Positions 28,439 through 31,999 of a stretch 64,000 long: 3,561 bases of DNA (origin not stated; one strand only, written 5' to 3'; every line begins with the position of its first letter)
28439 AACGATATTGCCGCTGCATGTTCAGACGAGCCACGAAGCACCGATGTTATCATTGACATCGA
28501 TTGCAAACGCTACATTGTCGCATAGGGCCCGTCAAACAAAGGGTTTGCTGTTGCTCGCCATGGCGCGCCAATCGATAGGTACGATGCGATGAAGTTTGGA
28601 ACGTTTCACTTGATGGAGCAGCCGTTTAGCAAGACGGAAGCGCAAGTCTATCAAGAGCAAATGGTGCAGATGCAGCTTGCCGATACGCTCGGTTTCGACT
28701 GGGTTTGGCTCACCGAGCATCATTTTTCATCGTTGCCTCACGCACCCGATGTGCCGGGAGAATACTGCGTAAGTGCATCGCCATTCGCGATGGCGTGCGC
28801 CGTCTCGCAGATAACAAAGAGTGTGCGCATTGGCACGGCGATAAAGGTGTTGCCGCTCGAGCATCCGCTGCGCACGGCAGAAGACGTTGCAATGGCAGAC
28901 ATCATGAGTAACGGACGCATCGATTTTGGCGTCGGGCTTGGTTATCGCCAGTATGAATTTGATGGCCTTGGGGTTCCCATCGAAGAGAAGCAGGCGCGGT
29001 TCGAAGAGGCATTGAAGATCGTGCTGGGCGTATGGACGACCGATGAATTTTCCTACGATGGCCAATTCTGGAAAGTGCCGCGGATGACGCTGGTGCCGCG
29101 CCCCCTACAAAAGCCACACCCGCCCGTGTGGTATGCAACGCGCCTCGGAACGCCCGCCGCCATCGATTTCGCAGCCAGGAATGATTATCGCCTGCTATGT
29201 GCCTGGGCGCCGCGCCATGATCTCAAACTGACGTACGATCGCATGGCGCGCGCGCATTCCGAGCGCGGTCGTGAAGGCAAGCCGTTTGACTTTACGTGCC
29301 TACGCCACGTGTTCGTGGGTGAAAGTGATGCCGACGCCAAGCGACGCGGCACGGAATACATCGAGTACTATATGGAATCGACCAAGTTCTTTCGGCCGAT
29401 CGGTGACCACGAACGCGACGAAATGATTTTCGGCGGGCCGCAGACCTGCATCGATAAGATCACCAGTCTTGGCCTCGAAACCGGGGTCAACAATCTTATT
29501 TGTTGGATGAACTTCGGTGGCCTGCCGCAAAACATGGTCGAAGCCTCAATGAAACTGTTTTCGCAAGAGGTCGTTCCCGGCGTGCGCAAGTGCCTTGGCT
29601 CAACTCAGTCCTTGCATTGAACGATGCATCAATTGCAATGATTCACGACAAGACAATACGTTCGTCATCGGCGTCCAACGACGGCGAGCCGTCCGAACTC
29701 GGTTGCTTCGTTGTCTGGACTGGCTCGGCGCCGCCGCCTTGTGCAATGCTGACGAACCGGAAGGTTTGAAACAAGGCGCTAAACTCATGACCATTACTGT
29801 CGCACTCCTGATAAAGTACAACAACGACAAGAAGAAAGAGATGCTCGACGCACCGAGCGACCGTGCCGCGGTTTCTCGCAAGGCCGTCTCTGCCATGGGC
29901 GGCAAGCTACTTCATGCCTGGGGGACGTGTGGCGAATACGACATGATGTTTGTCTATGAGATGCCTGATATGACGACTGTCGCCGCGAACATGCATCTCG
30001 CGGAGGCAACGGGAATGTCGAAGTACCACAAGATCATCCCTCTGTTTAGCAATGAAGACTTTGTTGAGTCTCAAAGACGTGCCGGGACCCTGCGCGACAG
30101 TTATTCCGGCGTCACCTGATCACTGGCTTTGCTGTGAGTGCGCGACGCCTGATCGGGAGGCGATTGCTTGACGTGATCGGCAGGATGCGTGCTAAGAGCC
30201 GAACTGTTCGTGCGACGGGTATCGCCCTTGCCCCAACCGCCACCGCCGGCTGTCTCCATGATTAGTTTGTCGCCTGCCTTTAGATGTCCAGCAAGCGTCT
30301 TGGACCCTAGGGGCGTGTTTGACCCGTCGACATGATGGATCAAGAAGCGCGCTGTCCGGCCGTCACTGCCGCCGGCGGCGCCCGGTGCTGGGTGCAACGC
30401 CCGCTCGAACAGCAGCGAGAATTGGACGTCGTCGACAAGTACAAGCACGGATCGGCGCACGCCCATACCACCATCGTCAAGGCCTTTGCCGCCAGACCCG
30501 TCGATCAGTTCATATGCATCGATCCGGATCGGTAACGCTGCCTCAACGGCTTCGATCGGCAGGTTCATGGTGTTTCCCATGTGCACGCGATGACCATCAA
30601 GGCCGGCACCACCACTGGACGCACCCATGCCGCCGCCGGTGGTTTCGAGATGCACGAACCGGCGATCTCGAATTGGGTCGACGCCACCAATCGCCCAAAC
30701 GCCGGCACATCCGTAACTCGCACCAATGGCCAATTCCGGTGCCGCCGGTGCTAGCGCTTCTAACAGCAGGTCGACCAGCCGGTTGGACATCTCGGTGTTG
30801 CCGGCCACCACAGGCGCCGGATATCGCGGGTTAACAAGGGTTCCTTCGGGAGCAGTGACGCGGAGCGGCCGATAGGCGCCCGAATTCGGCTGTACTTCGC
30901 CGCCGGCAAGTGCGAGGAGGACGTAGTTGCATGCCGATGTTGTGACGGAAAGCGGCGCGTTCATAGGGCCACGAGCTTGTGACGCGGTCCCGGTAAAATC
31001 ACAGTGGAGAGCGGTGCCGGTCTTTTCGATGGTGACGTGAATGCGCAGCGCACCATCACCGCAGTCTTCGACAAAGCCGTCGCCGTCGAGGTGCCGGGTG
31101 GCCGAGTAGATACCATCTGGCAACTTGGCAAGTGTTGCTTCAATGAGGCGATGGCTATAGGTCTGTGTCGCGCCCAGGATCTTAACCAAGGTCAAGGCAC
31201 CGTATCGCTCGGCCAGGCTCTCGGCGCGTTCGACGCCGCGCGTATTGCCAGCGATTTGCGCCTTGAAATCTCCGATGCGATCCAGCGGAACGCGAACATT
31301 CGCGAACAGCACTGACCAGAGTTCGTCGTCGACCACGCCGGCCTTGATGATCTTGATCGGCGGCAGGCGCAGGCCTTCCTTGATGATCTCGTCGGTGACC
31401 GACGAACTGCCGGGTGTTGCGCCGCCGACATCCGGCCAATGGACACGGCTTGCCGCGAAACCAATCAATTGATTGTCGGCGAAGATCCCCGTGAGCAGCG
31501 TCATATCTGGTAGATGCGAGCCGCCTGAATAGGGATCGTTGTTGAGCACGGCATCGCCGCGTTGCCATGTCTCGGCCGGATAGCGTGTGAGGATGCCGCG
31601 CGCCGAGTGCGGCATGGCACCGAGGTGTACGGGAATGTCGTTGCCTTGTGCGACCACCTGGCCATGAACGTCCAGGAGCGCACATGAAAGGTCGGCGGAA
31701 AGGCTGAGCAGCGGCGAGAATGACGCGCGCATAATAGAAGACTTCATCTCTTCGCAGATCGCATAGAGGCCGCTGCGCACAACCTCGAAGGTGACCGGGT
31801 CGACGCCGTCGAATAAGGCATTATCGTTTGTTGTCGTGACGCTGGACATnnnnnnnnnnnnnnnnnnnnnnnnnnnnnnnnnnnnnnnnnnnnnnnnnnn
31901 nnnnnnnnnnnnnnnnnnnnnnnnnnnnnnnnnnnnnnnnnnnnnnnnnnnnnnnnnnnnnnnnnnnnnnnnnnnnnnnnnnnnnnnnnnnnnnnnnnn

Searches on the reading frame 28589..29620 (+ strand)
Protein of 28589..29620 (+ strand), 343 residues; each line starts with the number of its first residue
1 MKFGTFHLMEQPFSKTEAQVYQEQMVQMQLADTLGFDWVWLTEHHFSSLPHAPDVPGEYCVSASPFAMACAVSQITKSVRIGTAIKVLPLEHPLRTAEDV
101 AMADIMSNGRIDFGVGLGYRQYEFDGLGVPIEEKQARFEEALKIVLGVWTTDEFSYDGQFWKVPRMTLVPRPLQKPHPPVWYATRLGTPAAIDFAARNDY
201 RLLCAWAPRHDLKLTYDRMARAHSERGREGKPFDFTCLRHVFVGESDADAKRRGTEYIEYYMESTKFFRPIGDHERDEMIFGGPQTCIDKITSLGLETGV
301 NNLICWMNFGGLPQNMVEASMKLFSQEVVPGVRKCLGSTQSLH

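Call 54: search_protein_families(library=pfam, proteins=[window:28589-29620:+], max_evalue=0.00001)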
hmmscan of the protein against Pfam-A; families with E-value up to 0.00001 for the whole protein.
window:28589-29620:+ (343 aa): 1 family
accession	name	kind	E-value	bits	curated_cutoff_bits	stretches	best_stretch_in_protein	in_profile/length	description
PF00296.26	Bac_luciferase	-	8.8e-58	196.5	27.9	1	1-267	1-250/314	Luciferase-like monooxygenase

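Call 70: search_protein_families(library=ncbifam, proteins=[window:28589-29620:+], max_evalue=1e-15)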
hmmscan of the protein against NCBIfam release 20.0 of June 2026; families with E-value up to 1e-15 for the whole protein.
window:28589-29620:+ (343 aa): 11 families
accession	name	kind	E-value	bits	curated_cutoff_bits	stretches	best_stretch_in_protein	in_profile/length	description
TIGR03619.1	F420_Rv2161c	subfamily_domain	4.1e-41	141.2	166.9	1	29-252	5-231/247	TIGR03619 family F420-dependent LLM class oxidoreductase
TIGR03560.1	F420_Rv1855c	subfamily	9.2e-31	107.4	231.4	1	17-231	8-220/227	TIGR03560 family F420-dependent LLM class oxidoreductase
NF052254.1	luciferase_Alph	exception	2.4e-29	102.7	600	1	1-265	1-253/354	luciferase subunit alpha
TIGR04020.1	seco_metab_LLM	subfamily_domain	3.2e-28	98.8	244.45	1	14-265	11-253/341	MupA/Atu3671 family FMN-dependent luciferase-like monooxygenase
TIGR04027.1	LLM_KPN_01858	hypoth_equivalog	3.4e-24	85.4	412.9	1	17-157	15-146/326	putative FMN-dependent luciferase-like monooxygenase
TIGR03858.1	LLM_2I7G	subfamily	1.4e-23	83.5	462.25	1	3-333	7-337/337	Atu2307/SP_0267 family LLM class monooxygenase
TIGR03571.1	lucif_BA3436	subfamily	2e-23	83.2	303.9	1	16-178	25-183/304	TIGR03571 family LLM class oxidoreductase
NF052255.1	luciferase_Beta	exception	3.1e-20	72.5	500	1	1-263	1-254/325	luciferase subunit beta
TIGR04036.1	LLM_CE1758_fam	subfamily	4.5e-20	71.8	479.1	1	16-339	22-338/355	CE1758 family FMN-dependent luciferase-like monooxygenase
TIGR04021.1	LLM_DMSO2_sfnG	equivalog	2.7e-18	66.5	382.95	1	66-252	64-247/350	dimethylsulfone monooxygenase SfnG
TIGR03621.1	F420_MSMEG_2516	subfamily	6.5e-18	64.9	213.15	1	61-181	38-154/295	TIGR03621 family F420-dependent LLM class oxidoreductase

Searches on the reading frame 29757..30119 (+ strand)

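Call 70: search_protein_families(library=ncbifam, proteins=[window:29757-30119:+], max_evalue=1e-15)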
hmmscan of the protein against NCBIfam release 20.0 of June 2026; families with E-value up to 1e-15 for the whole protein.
window:29757-30119:+ (120 aa): 0 families

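Call 86: search_protein_families(library=pfam, proteins=[window:29757-30119:+], max_evalue=0.001)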
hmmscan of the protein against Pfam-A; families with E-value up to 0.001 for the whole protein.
window:29757-30119:+ (120 aa): 1 family
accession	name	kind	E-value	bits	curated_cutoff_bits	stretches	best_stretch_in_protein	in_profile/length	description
PF08734.17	GYD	-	2.2e-14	53.7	31.4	1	18-103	4-88/91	GYD domain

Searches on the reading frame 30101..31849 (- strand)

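Call 54: search_protein_families(library=pfam, proteins=[window:30101-31849:-], max_evalue=0.00001)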
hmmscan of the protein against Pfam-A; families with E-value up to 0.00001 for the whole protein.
window:30101-31849:- (582 aa): 1 family
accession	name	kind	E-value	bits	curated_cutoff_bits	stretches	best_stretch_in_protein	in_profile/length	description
PF02538.19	Hydantoinase_B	-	2.5e-166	554.6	26.8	1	17-541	1-518/519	Hydantoinase B/oxoprolinase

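Call 70: search_protein_families(library=ncbifam, proteins=[window:30101-31849:-], max_evalue=1e-15)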
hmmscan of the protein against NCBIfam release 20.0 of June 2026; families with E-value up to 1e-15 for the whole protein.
window:30101-31849:- (582 aa): 2 families
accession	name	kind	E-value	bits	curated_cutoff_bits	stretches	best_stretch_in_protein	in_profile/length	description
NF050157.1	CapLactmsBetCapB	equivalog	7.2e-68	229.2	1000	1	16-549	1-536/577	caprolactamase subunit beta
NF042976.1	AcphenoCarb_ApcD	equivalog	3.9e-18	65.1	1500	1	6-313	19-326/685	acetophenone carboxylase subunit delta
